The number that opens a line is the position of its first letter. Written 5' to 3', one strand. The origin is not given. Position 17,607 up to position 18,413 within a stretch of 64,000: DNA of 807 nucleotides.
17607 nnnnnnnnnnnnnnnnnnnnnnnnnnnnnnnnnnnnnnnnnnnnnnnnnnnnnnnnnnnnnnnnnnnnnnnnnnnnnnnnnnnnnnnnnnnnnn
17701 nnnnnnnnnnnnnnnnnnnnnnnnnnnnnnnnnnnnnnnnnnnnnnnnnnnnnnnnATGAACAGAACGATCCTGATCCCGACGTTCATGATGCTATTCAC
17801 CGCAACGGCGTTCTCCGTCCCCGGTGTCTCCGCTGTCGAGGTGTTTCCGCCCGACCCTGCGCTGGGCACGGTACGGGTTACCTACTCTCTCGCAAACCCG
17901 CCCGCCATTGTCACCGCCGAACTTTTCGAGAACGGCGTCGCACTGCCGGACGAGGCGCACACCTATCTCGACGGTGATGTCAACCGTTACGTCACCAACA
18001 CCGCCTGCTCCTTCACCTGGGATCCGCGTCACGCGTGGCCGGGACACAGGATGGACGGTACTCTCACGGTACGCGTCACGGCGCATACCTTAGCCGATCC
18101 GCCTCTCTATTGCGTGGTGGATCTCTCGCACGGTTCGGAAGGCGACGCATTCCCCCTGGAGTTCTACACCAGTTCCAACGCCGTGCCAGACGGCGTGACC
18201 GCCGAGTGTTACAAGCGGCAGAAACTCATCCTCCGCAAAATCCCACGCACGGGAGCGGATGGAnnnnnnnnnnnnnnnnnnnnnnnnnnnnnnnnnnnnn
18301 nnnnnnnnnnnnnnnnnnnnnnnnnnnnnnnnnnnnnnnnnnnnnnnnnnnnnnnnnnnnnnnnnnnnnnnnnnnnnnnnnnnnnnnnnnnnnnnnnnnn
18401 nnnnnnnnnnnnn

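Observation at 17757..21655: Three head-to-tail paralogous secreted FGE-fold proteins that lack the catalytic cysteine pair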

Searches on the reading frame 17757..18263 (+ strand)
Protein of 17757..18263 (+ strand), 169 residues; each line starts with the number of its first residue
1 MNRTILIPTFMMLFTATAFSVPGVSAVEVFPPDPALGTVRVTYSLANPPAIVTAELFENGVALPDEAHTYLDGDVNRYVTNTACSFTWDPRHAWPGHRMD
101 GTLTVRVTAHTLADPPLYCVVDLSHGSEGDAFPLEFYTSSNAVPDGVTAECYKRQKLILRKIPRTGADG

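Call 15: search_protein_families(library=pfam, proteins=[window:17757-18263:+], max_evalue=10)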
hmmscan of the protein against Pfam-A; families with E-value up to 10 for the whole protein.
window:17757-18263:+ (169 aa): 1 family
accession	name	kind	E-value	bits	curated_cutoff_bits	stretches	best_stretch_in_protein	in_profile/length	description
PF04865.19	Baseplate_J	-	0.0059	16.4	21.1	1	17-67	141-183/255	Baseplate J-like protein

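Call 76: search_protein_representatives(alignment_id=A3)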
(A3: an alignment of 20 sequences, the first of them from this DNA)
Query: 20 sequences, 141 profile positions. Proteins with E-value up to 0.001 (for the whole library): 2238; up to 1e-10: 1547; up to 1e-30: 840. The best 150 are listed.
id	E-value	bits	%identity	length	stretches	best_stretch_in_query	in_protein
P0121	1.1e-114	394.9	-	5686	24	3-91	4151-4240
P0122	4.2e-81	286.1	-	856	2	10-141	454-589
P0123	2.6e-80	283.5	-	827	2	7-140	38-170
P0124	3.9e-79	279.7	-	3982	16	2-91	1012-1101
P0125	4.1e-76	269.9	-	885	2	8-140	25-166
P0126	3.1e-71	254.1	-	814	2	3-141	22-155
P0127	8.3e-71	252.7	-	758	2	3-141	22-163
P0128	1.7e-69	248.5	-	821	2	3-141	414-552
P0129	2.7e-69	247.8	-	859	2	9-141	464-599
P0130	3.7e-67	240.8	-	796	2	1-141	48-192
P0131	1.5e-66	238.9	-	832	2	8-141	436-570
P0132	9.7e-66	236.3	-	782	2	7-140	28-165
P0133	3.4e-64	231.3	-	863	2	7-141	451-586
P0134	5.0e-64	230.7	-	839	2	7-141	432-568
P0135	2.8e-63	228.3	-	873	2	3-139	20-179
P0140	1.1e-53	197.1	-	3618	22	2-89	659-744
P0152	6.1e-45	168.8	-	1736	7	3-92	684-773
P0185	1.9e-42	160.8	-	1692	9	2-91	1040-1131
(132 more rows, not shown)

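Call 77: search_protein_families(library=pfam, proteins=[P0124, P0152, P0185, P0122, P0123], max_evalue=0.001)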
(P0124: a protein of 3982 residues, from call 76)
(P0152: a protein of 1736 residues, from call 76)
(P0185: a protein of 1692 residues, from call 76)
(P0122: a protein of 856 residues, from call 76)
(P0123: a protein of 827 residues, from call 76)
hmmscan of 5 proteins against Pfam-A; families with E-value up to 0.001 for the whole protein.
P0124 (3982 aa): 1 family
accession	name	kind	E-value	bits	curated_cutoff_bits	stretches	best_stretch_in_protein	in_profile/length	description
PF21471.3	Reelin_subrepeat-B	-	1.2e-07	31.9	27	0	3314-3378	23-80/127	Reelin subrepeat B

P0152 (1736 aa): 1 family
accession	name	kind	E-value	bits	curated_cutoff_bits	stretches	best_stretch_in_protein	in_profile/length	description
PF03404.22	Mo-co_dimer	-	4e-06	27.3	22.7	0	492-555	45-112/138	Mo-co oxidoreductase dimerisation domain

P0185 (1692 aa): 2 families
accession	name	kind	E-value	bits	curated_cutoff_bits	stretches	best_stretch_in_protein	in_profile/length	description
PF21471.3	Reelin_subrepeat-B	-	1.2e-08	35.2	27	0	1174-1208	51-77/127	Reelin subrepeat B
PF03404.22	Mo-co_dimer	-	6.7e-07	29.8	22.7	0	851-913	48-113/138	Mo-co oxidoreductase dimerisation domain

P0122 (856 aa): 1 family
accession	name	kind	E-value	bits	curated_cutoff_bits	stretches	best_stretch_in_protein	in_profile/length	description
PF03781.23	FGE-sulfatase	-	2.4e-46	158.9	23.3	2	611-848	26-254/255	Sulfatase-modifying factor enzyme 1-like domain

P0123 (827 aa): 1 family
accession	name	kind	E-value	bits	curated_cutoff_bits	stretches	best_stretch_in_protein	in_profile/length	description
PF03781.23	FGE-sulfatase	-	1.1e-50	173.2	23.3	2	174-407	12-254/255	Sulfatase-modifying factor enzyme 1-like domain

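Call 78: list_cluster_members(proteins=[P0121, P0124, P0122, P0123, P0140, P0152])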
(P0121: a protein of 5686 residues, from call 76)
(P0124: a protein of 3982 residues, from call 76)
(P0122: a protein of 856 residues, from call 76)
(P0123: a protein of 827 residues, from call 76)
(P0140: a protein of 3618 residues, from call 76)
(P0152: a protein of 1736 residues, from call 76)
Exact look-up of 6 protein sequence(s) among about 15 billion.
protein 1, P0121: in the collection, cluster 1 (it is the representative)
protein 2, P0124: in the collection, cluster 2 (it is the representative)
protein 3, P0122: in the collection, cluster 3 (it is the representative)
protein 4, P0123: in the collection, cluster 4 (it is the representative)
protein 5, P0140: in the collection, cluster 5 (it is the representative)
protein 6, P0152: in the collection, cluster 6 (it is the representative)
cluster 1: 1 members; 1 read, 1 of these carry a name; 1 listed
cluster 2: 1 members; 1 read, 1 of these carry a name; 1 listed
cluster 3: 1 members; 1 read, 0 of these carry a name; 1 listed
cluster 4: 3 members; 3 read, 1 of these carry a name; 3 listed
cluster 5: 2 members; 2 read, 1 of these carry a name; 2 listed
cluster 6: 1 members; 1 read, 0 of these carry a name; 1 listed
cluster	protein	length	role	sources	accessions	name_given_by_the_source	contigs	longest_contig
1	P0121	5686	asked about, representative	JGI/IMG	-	hypothetical protein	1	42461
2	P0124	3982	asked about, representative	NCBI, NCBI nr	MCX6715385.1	MAG: hypothetical protein NTX72_06275 [Candidatus Uhrbacteria bacterium] | hypothetical protein [Candidatus Uhrbacteria bacterium]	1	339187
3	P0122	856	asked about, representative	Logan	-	-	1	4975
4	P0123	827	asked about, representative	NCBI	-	-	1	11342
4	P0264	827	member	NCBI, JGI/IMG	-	formylglycine-generating enzyme required for sulfatase activity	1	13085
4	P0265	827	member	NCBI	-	-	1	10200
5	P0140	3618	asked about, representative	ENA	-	-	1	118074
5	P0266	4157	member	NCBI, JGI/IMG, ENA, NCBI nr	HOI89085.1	MAG TPA: hypothetical protein PLK28_01080 [Candidatus Rifleibacterium sp.] | hypothetical protein [Candidatus Rifleibacterium sp.]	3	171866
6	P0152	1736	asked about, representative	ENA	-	-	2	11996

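Call 95: predict_structure(alignment_id=A4)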
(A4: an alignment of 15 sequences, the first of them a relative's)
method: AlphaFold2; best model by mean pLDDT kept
length: 821 residues; sequences in the alignment: 15
mean_pLDDT: 77.1   pTM: 0.77
mean pLDDT of the five models: 77.1, 75.2, 74.1, 72.6, 71.7
residues with pLDDT >= 90: 219; 70-90: 395; 50-70: 100; < 50: 107
segments of 3 or more residues with pLDDT < 50: 1-19, 278-292, 387-394, 601-628, 634-636, 703-710, 772-776, 793-801, 814-821
pLDDT, mean of each block of 10 residues (from residue 1): 37 37 79 90 91 84 80 92 86 83 88 94 90 85 95 87 67 78 93 94 82 87 81 71 93 90 92 56 44 75 81 91 91 88 70 62 86 84 59 66 76 80 83 94 91 85 91 91 62 81 92 80 90 79 89 90 83 89 89 71 41 40 40 57 74 82 87 90 77 75 47 80 83 80 74 73 74 53 81 43 70 44 26
secondary structure, 60 per line:
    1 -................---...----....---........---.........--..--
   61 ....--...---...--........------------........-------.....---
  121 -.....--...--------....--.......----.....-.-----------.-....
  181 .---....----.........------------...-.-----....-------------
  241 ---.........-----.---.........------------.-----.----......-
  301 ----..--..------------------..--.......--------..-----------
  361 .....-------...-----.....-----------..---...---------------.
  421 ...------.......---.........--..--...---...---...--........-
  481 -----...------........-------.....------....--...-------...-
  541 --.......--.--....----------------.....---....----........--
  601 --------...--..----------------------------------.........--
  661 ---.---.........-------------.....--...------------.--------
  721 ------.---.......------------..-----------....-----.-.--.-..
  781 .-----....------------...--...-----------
elements in order (helices of 4 or more, strands of 3 or more residues): H2-17 E21-23 E28-31 E35-42 E46-54 H61-64 E67-69 E73-75 E78-85 E98-105 E113-117 E122-126 H140-143 E146-152 E157-161 E177-181 E185-188 H194-201 H224-227 H244-252 H262-270 H294-297 E333-339 E361-365 E381-385 E402-404 E420-423 E430-436 E440-448 E461-463 E467-469 E472-479 E495-502 E510-514 E521-524 E543-549 E555-558 E575-579 E583-586 H592-598 H650-658 H668-676 H690-693 E731-737 E763-766 E787-790 E803-805 E808-810
